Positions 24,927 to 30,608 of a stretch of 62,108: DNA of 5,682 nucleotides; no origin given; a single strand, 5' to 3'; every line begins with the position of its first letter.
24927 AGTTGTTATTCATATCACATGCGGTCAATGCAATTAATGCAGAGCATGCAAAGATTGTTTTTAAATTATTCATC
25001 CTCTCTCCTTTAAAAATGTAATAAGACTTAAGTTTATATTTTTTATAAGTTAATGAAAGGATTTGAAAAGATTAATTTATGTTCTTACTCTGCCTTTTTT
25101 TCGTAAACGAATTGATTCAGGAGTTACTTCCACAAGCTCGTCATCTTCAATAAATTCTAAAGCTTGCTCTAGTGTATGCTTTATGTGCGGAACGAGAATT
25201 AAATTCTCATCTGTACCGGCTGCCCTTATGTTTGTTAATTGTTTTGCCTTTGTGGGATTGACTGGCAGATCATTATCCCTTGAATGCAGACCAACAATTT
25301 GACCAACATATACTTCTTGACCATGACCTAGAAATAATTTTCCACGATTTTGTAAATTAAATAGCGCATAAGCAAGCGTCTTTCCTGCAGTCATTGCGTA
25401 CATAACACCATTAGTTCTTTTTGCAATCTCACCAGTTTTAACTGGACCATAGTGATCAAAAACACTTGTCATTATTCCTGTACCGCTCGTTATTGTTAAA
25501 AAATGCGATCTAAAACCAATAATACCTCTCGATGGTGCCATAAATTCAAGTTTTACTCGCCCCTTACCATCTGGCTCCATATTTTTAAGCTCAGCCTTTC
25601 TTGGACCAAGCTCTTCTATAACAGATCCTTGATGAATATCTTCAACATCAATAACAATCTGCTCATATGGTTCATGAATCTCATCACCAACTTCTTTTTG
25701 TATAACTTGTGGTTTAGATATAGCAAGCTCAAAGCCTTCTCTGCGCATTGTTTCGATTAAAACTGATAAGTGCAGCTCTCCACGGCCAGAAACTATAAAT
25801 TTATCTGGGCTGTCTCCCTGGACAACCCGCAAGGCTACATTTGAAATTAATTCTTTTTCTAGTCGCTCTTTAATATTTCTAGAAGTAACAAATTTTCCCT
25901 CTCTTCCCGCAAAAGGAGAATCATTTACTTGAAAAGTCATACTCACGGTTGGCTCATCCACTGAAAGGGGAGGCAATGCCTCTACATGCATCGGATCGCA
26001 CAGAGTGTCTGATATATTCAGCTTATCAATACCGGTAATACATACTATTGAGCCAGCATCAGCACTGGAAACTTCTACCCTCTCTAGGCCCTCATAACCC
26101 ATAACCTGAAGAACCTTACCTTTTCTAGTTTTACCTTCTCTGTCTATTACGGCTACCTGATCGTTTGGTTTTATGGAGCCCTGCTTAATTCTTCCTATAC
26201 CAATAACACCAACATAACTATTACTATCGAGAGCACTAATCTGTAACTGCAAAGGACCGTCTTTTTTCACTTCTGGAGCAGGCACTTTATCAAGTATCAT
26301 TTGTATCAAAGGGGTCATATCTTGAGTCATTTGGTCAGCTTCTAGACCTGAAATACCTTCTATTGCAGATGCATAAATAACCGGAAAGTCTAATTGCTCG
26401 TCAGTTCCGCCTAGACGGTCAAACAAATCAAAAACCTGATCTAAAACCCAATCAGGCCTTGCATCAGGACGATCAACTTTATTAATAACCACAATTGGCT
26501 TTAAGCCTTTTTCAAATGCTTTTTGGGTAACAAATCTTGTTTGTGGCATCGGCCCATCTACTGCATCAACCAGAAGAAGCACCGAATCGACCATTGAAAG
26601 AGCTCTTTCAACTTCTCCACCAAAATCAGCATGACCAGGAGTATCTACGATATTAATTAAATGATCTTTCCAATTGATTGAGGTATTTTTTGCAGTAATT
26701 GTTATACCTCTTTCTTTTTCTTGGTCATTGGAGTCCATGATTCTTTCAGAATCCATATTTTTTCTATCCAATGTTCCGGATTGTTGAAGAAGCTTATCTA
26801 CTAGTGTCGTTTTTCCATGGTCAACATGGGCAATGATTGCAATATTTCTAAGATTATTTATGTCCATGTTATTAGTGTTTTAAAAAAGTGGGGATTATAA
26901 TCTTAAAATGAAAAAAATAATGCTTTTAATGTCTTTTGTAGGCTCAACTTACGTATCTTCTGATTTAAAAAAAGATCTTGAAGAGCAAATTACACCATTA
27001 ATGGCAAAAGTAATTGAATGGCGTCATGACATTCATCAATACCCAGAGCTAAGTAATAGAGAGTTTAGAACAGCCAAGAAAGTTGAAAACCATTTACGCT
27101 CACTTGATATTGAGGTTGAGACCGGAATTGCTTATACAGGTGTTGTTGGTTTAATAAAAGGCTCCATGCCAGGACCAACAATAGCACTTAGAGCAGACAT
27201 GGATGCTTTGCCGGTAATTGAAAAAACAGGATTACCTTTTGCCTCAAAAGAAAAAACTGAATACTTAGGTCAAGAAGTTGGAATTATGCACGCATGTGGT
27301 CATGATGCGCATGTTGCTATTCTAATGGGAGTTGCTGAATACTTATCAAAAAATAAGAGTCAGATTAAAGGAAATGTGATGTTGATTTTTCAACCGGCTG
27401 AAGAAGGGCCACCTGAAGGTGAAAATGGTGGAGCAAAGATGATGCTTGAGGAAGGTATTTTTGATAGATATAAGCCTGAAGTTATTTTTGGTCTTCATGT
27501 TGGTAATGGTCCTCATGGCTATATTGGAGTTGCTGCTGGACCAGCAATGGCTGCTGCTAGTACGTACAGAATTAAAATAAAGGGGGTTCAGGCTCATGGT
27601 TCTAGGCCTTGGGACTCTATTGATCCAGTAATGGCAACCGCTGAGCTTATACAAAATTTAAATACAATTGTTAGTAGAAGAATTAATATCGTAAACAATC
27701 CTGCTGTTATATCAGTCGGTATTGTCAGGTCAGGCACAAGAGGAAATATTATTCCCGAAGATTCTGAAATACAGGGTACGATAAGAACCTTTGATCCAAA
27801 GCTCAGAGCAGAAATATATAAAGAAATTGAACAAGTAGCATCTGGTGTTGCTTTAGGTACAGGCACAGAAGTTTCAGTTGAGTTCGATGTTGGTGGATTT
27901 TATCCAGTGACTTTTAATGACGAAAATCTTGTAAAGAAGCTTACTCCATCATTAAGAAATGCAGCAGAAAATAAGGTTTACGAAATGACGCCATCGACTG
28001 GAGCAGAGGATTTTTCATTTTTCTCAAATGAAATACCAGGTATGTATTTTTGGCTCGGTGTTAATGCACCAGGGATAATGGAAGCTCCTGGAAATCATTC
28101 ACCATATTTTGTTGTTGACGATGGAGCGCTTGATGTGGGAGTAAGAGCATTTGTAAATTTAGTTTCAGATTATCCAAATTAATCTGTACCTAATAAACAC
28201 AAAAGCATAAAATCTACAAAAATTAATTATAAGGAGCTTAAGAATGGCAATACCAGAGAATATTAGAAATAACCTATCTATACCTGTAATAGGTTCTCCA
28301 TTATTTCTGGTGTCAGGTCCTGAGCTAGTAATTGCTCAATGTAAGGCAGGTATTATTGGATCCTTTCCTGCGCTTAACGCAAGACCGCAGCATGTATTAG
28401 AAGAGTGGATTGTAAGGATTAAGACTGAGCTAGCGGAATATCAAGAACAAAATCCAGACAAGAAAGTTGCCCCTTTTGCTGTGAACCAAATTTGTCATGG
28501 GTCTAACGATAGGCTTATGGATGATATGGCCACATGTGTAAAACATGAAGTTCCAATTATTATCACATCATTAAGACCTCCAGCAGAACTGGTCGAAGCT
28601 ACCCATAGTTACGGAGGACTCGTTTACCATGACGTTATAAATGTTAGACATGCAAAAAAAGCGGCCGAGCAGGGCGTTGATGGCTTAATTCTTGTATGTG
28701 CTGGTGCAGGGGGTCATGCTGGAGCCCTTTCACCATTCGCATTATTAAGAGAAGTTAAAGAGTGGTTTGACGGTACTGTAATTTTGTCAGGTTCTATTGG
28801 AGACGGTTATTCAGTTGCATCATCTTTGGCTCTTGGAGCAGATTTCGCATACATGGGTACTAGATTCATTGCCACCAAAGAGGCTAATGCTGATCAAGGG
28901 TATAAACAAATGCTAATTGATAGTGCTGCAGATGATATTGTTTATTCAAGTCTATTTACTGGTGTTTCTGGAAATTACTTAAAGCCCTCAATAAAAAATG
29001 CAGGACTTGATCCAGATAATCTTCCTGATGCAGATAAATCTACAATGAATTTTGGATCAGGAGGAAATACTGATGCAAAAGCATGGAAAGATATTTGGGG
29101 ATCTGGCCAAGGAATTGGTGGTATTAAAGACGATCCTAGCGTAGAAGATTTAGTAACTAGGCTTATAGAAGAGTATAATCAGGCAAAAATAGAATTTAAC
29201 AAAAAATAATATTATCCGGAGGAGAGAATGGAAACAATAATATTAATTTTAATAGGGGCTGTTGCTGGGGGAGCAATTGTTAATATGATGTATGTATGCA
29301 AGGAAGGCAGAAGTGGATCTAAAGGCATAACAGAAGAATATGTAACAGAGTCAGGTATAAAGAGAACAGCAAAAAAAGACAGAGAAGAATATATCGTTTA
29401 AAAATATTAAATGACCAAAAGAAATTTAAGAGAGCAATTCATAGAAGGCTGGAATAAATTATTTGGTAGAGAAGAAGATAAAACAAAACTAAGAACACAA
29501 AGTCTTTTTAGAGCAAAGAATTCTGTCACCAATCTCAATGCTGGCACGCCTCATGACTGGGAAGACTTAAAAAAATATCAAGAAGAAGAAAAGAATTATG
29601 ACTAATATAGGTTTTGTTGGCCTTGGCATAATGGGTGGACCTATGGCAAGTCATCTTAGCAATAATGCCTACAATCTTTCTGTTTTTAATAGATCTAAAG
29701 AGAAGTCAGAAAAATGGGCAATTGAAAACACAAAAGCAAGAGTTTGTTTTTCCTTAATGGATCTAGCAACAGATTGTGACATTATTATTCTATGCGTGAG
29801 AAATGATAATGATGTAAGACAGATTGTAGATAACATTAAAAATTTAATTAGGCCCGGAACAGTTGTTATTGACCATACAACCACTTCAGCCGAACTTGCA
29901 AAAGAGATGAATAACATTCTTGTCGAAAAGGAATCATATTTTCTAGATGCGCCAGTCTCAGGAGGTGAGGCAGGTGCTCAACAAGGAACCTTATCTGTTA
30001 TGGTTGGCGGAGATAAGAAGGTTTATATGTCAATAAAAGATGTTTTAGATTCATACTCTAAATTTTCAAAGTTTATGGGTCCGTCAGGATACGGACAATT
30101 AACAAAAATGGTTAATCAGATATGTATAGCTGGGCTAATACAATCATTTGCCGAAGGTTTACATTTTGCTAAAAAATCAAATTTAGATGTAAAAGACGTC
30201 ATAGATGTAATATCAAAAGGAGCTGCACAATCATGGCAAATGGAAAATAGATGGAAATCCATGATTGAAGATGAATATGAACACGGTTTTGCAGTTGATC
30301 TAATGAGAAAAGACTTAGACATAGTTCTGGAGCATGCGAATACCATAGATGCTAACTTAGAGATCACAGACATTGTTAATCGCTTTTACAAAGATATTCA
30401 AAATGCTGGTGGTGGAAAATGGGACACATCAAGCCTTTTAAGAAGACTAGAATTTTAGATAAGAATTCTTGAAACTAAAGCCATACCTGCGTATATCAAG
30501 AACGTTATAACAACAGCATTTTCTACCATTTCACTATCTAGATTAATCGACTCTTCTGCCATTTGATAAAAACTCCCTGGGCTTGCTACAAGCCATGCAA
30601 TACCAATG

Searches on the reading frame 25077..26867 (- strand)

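Call 112: search_protein_families(library=ncbifam, proteins=[window:25077-26867:-], max_evalue=1e-10)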
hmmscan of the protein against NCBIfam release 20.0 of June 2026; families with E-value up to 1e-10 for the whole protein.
window:25077-26867:- (596 aa): 30 families (the best 25 are shown)
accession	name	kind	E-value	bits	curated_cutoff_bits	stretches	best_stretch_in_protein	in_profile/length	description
NF007583.0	PRK10218.1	equivalog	5.8e-293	972.5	1260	1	3-591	2-590/607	ribosome-dependent GTPase TypA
TIGR01394.1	TypA_BipA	equivalog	5.3e-277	919.9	757.3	1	6-592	1-586/594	translational GTPase TypA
TIGR00490.1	aEF-2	equivalog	2.7e-59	201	738.45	2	4-133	17-150/720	elongation factor EF-2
NF009381.0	PRK12740.1-5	subfamily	4.9e-59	200.4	583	2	2-149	5-154/692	elongation factor G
TIGR00484.1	EF-G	equivalog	1.1e-57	195.7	659.4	2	1-172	5-175/691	elongation factor G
TIGR01393.1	lepA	equivalog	9.3e-56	189.4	533.9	1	5-388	2-369/595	translation elongation factor 4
NF012153.1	tet_protect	equivalog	1.7e-44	152.1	775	1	8-145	2-141/614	tetracycline resistance ribosomal protection protein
NF009891.0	PRK13351.1-1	equivalog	2.3e-43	148.8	597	2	3-150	6-155/681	elongation factor G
NF009377.1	PRK12740.1-1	equivalog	2.9e-38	131.7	890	1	4-149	11-158/700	elongation factor G-like protein EF-G2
NF000120.3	47473_otr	exception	1.8e-37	129.2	900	1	8-146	4-144/608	tetracycline resistance ribosomal protection protein Otr(A)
NF000766.0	PRK00049.1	subfamily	7.8e-32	110.5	449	1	8-283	14-287/396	elongation factor Tu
NF009373.0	PRK12736.1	subfamily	1.2e-31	109.8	452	1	8-286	14-288/394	elongation factor Tu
NF009372.0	PRK12735.1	subfamily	1.5e-31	109.7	479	1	8-285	14-289/396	elongation factor Tu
NF001964.0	PRK00741.1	equivalog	7.7e-31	107.1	473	1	2-181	8-190/529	peptide chain release factor 3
TIGR00485.1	EF-Tu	equivalog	2.6e-30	105.4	522.4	1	8-286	14-288/394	elongation factor Tu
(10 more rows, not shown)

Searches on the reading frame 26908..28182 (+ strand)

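Call 112: search_protein_families(library=ncbifam, proteins=[window:26908-28182:+], max_evalue=1e-10)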
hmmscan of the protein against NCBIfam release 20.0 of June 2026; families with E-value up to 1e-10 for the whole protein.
window:26908-28182:+ (424 aa): 6 families
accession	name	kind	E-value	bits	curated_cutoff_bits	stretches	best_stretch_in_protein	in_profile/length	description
NF040868.1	carboxypep_CpsA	equivalog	4.6e-118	394.3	500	1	22-422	2-389/391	carboxypeptidase CpsA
TIGR01891.1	amidohydrolases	subfamily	1e-99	334.2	153.75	1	36-411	2-366/366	amidohydrolase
NF038260.1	ectoine_DoeB_2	equivalog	3.9e-79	266.2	550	1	32-419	5-376/378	N(2)-acetyl-L-2,4-diaminobutanoate deacetylase DoeB2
TIGR01910.1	DapE-ArgE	subfamily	6.3e-16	58.5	217.6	1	137-378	111-344/373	ArgE/DapE family deacylase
NF006365.0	PRK08588.1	subfamily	3.4e-12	46.4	289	1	110-378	88-341/383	succinyl-diaminopimelate desuccinylase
TIGR01900.1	dapE-gram_pos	equivalog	3.7e-12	45.8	304.2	1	33-314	3-264/351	succinyl-diaminopimelate desuccinylase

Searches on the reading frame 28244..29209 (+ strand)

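Call 112: search_protein_families(library=ncbifam, proteins=[window:28244-29209:+], max_evalue=1e-10)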
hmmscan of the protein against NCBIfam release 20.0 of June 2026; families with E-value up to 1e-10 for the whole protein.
window:28244-29209:+ (321 aa): 1 family
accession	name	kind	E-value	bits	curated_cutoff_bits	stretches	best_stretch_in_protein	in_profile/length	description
TIGR03151.1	enACPred_II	equivalog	5.9e-25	88.2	453.1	1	11-249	10-234/307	enoyl-[acyl-carrier-protein] reductase FabK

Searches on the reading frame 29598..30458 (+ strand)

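Call 112: search_protein_families(library=ncbifam, proteins=[window:29598-30458:+], max_evalue=1e-10)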
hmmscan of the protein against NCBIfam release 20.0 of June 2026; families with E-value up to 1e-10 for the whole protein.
window:29598-30458:+ (286 aa): 10 families
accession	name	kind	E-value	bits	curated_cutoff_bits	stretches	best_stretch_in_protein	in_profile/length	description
TIGR01505.1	tartro_sem_red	equivalog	1.3e-60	205.1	340.75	1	4-285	2-284/291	2-hydroxy-3-oxopropionate reductase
NF008592.0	PRK11559.1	equivalog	8.1e-58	196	397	1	2-282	3-284/296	2-hydroxy-3-oxopropionate reductase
NF043037.1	ThreonDh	equivalog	1.1e-50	172.7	350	1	3-282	4-285/297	L-threonate dehydrogenase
TIGR01692.1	HIBADH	equivalog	5.8e-45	153.8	291.6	1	6-282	1-285/288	3-hydroxyisobutyrate dehydrogenase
NF011633.0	PRK15059.1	equivalog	6e-42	143.8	451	1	4-285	3-284/292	2-hydroxy-3-oxopropionate reductase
NF007161.0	PRK09599.1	subfamily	2.9e-29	102.3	271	1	3-225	2-232/302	NADP-dependent phosphogluconate dehydrogenase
NF012005.0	PRK15461.1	equivalog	3.9e-28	98.5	348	1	1-283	1-285/298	sulfolactaldehyde 3-reductase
TIGR00872.1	gnd_rel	equivalog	3.4e-25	88.9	297.2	1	3-222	2-226/299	phosphogluconate dehydrogenase (NAD(+)-dependent, decarboxylating)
NF006765.0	PRK09287.1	equivalog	9.3e-25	87.4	413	1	2-206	4-220/476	NADP-dependent phosphogluconate dehydrogenase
TIGR00873.1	gnd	equivalog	1.4e-24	86.8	426.7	1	3-207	1-217/467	decarboxylating NADP(+)-dependent phosphogluconate dehydrogenase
